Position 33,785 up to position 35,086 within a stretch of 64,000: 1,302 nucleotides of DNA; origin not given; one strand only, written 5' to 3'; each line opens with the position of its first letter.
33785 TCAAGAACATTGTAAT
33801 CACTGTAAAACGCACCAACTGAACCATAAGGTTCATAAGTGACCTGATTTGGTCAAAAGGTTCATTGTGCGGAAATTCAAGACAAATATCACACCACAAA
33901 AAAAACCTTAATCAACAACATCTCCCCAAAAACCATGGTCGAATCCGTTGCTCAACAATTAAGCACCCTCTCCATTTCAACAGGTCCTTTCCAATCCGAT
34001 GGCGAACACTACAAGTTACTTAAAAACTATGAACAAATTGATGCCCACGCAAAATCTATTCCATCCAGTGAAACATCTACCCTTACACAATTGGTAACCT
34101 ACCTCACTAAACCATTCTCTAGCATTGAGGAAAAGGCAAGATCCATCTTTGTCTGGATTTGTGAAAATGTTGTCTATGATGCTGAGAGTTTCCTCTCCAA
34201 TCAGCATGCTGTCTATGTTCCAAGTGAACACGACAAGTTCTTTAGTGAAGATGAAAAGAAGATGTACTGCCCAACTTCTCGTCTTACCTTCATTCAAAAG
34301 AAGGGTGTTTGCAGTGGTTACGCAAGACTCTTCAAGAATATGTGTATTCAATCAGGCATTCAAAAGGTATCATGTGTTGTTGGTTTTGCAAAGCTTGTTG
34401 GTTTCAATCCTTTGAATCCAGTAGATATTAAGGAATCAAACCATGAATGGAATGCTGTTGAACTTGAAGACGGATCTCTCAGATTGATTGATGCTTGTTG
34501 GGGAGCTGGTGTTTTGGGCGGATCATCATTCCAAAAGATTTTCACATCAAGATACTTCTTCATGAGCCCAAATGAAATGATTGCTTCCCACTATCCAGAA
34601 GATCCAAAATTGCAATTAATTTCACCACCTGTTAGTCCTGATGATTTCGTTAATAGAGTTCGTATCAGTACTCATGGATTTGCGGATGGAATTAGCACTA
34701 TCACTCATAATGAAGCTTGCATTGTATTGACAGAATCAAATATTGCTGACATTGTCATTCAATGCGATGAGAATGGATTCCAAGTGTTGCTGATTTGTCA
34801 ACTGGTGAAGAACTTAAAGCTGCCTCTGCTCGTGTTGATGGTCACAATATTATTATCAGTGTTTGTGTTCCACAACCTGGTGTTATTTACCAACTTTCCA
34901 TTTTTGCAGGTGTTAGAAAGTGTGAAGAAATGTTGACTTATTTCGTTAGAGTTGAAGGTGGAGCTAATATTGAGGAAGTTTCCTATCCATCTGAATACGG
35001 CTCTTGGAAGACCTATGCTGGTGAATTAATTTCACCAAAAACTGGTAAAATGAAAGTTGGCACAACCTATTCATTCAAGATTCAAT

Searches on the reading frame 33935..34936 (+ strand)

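Call 69: search_protein_families(library=pfam, proteins=[window:33935-34936:+], max_evalue=0.001)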
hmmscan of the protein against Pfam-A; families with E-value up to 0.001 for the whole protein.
window:33935-34936:+ (333 aa): 2 families
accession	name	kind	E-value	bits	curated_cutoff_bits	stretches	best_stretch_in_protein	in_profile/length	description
PF04473.18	DUF553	-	1.2e-05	25.3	20.5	1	62-148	13-86/140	Transglutaminase-like domain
PF01841.26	Transglut_core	-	2.2e-05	25.1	23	1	53-178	3-99/108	Transglutaminase-like superfamily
